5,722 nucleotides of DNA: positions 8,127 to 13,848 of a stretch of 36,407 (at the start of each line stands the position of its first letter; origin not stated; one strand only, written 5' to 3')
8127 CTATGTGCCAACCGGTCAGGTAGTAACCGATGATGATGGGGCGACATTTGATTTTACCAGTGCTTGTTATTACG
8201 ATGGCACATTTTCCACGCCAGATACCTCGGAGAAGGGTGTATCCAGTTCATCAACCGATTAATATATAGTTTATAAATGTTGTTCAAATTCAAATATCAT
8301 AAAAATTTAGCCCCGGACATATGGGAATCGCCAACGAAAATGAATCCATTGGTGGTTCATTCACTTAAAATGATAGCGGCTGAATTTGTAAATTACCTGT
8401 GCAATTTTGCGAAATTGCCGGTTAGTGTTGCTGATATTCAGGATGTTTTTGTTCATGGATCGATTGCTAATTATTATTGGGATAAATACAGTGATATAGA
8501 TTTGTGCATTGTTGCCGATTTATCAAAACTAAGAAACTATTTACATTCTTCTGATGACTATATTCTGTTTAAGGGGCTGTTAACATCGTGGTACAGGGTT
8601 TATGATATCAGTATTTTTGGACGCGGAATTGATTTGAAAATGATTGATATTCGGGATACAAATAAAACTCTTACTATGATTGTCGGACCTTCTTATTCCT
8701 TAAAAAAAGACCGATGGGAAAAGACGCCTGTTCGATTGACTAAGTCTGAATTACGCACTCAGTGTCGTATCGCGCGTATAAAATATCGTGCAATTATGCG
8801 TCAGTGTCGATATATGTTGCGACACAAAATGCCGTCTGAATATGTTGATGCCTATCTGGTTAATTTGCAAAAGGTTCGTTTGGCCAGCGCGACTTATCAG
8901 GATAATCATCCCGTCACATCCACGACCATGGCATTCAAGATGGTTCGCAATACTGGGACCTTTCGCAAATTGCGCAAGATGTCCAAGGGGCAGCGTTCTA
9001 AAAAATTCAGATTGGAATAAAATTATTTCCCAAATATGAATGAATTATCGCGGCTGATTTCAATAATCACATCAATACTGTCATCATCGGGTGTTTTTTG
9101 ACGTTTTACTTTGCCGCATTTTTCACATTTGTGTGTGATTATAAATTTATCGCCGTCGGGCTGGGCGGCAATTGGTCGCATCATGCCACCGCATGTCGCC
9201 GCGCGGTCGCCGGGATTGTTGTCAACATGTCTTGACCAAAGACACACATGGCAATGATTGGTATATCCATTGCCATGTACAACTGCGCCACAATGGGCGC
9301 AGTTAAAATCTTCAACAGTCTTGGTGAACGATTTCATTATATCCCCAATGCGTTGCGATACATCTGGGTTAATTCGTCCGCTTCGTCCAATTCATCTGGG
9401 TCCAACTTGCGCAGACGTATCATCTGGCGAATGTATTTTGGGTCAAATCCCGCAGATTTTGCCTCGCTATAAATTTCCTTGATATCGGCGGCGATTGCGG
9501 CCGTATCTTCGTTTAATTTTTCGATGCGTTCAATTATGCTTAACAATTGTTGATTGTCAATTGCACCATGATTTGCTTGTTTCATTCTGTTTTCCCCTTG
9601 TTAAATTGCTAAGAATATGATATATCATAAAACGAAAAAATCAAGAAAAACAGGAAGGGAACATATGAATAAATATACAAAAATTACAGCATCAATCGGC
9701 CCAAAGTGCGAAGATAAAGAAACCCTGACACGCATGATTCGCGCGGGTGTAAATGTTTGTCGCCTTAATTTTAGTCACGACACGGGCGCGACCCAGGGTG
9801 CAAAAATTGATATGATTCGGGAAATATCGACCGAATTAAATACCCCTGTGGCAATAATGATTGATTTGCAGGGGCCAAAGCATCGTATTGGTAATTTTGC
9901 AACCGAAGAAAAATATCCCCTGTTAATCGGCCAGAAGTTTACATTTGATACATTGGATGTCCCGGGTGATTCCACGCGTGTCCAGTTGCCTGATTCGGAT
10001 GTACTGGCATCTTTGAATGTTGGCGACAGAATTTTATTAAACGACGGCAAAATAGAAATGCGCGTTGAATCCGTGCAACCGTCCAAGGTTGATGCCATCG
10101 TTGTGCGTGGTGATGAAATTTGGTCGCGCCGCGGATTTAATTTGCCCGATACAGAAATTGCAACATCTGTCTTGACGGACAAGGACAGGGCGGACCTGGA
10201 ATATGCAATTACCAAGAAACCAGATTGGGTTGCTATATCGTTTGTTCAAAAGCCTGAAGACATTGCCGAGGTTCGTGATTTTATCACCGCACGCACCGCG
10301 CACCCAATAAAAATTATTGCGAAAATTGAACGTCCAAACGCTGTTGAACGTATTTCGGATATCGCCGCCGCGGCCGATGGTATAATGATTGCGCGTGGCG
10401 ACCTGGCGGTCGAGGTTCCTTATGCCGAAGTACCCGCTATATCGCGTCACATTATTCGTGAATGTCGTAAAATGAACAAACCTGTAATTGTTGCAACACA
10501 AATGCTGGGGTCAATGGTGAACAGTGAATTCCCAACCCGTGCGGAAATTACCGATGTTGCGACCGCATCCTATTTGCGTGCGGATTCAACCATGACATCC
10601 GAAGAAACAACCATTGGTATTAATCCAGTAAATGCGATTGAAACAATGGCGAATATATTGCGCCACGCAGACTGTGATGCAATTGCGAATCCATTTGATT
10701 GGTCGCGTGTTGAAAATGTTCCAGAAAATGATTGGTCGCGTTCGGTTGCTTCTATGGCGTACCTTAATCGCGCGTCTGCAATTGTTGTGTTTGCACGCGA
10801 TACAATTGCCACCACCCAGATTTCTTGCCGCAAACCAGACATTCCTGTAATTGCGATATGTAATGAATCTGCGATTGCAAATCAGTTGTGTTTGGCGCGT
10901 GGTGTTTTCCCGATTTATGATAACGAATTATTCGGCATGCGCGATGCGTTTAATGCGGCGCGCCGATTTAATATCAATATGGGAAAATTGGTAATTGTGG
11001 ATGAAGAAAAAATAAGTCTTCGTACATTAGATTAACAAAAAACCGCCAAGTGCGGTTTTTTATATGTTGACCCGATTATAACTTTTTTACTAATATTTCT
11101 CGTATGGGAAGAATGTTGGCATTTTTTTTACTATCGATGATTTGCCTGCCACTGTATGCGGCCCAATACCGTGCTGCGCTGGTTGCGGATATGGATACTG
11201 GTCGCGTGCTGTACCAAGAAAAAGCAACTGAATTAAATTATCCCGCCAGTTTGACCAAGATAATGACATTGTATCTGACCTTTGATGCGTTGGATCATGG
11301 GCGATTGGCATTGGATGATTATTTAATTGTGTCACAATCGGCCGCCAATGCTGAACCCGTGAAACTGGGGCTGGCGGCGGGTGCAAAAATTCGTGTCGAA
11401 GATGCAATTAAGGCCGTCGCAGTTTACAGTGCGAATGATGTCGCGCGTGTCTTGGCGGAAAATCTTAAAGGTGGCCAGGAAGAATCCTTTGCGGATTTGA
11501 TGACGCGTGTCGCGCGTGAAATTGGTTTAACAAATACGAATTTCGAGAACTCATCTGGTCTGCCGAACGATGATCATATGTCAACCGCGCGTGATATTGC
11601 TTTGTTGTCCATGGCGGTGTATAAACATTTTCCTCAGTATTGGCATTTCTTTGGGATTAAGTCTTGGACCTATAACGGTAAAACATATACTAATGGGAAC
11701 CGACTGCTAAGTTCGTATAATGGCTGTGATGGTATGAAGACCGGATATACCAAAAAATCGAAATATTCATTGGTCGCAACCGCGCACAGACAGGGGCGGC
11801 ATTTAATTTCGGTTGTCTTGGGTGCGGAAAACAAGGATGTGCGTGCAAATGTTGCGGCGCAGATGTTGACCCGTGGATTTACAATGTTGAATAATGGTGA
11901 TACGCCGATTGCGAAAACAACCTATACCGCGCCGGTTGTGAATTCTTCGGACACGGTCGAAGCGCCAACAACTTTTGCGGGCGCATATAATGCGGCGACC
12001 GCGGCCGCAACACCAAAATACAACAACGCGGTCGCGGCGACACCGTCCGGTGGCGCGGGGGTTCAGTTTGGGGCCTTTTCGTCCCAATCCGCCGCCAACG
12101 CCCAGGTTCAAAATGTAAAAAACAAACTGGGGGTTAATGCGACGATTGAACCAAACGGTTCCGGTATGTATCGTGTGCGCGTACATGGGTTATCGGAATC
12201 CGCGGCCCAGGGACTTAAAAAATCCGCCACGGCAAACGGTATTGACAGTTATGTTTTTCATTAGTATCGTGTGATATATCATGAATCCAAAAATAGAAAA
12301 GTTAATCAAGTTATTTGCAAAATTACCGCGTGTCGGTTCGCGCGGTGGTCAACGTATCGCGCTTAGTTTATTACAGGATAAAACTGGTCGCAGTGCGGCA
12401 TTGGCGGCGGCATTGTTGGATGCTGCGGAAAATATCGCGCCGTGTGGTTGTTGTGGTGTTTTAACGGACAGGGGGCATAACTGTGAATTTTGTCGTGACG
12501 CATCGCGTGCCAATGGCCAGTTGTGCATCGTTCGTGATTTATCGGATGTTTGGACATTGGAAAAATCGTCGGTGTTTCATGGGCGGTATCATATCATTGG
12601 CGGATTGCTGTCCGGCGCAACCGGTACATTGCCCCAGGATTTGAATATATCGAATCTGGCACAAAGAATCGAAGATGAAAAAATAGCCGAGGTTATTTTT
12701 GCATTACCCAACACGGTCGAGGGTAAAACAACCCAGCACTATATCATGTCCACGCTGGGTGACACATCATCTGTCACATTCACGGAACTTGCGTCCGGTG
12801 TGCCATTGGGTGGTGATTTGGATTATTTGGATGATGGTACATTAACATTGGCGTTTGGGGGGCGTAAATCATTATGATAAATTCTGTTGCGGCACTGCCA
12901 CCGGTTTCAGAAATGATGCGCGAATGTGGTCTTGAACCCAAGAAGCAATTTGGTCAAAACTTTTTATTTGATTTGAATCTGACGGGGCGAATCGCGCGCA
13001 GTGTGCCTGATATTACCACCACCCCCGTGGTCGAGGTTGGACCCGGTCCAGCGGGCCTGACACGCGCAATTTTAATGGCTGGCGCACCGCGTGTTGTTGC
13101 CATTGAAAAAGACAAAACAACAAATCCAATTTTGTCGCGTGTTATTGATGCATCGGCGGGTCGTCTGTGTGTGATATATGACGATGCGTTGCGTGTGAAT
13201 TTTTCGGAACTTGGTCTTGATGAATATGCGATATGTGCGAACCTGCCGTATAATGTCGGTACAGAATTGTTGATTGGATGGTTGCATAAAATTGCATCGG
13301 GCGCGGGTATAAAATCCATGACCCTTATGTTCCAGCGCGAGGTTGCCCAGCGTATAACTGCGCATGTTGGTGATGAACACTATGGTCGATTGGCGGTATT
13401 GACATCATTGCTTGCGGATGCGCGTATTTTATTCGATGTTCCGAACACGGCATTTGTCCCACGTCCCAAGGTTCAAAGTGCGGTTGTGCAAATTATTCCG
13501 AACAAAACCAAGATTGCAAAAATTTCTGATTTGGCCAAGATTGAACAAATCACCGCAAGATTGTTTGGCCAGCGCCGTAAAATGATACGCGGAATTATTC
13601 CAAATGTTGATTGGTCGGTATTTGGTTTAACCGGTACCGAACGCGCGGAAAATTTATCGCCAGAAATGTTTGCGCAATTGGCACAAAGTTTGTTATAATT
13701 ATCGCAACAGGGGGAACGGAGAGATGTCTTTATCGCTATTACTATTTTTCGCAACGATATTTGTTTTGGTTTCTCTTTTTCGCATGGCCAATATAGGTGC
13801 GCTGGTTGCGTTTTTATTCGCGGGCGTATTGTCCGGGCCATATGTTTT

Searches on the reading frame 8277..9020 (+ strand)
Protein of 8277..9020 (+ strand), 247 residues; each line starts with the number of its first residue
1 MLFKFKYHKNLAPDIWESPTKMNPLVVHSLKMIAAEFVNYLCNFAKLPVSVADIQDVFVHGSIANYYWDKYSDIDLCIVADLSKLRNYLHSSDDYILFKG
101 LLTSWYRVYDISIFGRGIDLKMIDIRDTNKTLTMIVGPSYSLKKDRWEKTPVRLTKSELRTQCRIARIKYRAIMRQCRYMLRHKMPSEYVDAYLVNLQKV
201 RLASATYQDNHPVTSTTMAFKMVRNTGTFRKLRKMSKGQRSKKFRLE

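Call 7: search_protein_families(library=pfam, proteins=[window:8277-9020:+], max_evalue=0.001)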
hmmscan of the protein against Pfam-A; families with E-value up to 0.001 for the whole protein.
window:8277-9020:+ (247 aa): 2 families
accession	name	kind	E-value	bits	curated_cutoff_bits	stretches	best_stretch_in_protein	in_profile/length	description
PF01909.29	NTP_transf_2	-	9.5e-05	23.2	21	1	54-86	14-46/93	Nucleotidyltransferase domain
PF18765.7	Polbeta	-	0.00019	22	26.9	1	53-87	12-47/93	Polymerase beta, Nucleotidyltransferase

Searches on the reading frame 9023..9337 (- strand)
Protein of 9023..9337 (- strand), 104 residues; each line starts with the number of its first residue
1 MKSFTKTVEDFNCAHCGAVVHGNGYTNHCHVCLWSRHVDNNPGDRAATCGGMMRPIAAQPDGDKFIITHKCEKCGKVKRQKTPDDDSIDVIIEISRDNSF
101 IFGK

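Call 7: search_protein_families(library=pfam, proteins=[window:9023-9337:-], max_evalue=0.001)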
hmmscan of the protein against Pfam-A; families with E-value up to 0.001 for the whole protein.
window:9023-9337:- (104 aa): 1 family
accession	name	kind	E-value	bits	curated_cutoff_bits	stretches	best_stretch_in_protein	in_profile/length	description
PF12647.12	RNHCP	-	2.1e-26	92.1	24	1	9-89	2-87/90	RNHCP domain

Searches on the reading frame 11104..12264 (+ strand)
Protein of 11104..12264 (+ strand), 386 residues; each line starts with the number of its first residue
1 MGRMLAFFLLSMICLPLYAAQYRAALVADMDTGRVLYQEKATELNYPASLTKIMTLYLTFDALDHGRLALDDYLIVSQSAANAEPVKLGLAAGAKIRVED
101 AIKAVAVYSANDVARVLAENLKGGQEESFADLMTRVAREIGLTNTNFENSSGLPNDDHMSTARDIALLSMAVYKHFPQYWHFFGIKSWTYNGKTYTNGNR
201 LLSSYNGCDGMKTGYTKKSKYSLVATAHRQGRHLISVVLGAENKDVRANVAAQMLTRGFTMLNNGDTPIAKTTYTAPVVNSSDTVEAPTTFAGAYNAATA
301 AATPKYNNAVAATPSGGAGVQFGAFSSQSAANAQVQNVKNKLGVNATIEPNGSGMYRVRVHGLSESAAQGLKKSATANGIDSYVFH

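Call 6: search_protein_families(library=ncbifam, proteins=[window:11104-12261:+], max_evalue=0.01)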
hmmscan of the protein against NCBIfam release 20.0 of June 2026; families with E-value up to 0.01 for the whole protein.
window:11104-12261:+ (386 aa): 9 families
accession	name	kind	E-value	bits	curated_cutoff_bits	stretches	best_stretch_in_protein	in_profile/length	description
NF007445.0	PRK10001.1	equivalog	5.4e-45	153.8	765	1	21-283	38-306/400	serine-type D-Ala-D-Ala carboxypeptidase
NF008489.0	PRK11397.1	equivalog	2.3e-41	141.8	610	1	26-260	41-281/389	serine-type D-Ala-D-Ala carboxypeptidase DacD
NF008059.0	PRK10793.1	equivalog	5.3e-38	130.8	694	1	24-264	48-294/403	D-alanyl-D-alanine carboxypeptidase DacA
NF038273.1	strep_PBP3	exception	1.5e-37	129.6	490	1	12-247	18-273/407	D-alanyl-D-alanine carboxypeptidase PBP3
NF038258.2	PBP4_Staph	exception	6.3e-34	117.4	500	1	28-255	46-294/366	penicillin-binding protein PBP4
NF008668.0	PRK11669.1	equivalog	2.2e-17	63.1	294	1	24-246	45-268/316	D-alanyl-D-alanine endopeptidase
NF000471.1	vanY_of_D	exception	1e-08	34.8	625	1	24-245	101-339/354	transpeptidase-like D-Ala-D-Ala carboxypeptidase VanY-D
NF007953.1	PRK10672.1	equivalog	1.7e-06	27.9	201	1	268-369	243-342/362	endolytic peptidoglycan transglycosylase RlpA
NF050813.1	CellDivFtsNCaul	equivalog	0.0011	19.2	300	1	268-367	140-249/268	cell division protein FtsN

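Call 8: search_protein_families(library=pfam, proteins=[window:11104-12264:+], max_evalue=0.001)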
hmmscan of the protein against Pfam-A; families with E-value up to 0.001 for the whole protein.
window:11104-12264:+ (386 aa): 3 families
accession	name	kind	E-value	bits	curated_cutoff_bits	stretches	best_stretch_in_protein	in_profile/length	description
PF00768.25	Peptidase_S11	-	1.9e-58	198.2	27.6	1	23-242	13-238/239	D-alanyl-D-alanine carboxypeptidase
PF13354.11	Beta-lactamase2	-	1.4e-11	44.6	22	1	26-173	3-147/214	Beta-lactamase enzyme family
PF05036.18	SPOR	-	1.3e-09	38.6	21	1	315-384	2-74/76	SPOR domain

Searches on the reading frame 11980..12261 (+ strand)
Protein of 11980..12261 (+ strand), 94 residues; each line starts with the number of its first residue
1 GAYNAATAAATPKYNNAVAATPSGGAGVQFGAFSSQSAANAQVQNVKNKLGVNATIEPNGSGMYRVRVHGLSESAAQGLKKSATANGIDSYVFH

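Call 79: search_protein_families(library=pfam, proteins=[window:11980-12261:+], max_evalue=1)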
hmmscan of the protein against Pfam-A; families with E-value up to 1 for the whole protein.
seq(94 aa): 2 families
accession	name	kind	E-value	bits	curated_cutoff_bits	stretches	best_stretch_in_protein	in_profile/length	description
PF05036.18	SPOR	-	8.4e-11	42.5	21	1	23-92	2-74/76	SPOR domain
PF24638.1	KH_DEAH11_1st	-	0.071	13.8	27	1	42-69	20-47/65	DEAH11 eukaryotic type KH-domain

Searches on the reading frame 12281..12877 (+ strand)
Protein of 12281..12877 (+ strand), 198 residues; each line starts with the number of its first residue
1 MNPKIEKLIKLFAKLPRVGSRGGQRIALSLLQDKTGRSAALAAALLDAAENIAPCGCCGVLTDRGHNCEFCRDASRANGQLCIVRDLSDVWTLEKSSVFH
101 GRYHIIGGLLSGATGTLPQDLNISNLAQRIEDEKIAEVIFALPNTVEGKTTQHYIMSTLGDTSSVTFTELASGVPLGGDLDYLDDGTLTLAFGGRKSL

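Call 8: search_protein_families(library=pfam, proteins=[window:12281-12877:+], max_evalue=0.001)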
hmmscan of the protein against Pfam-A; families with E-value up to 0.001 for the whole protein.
window:12281-12877:+ (198 aa): 4 families
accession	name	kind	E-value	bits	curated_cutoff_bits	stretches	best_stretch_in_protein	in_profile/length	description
PF13662.12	Toprim_4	-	8.9e-18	64.7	25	1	80-163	2-77/85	Toprim domain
PF21175.2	RecR_C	-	9.2e-09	35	22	1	173-196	1-24/24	RecR, C-terminal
PF21176.3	RecR_HhH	-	2e-08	34.3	27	1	5-48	1-44/45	RecR, helix-hairpin-helix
PF01751.28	Toprim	-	0.00018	22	23.1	1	80-160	1-81/96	Toprim domain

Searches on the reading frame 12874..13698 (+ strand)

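Call 8: search_protein_families(library=pfam, proteins=[window:12874-13698:+], max_evalue=0.001)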
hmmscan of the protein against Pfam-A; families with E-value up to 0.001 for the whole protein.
window:12874-13698:+ (274 aa): 1 family
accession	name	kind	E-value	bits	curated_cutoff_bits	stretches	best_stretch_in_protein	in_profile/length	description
PF00398.26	RrnaAD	-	3.2e-44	151.4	24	1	23-271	5-259/263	Ribosomal RNA adenine dimethylase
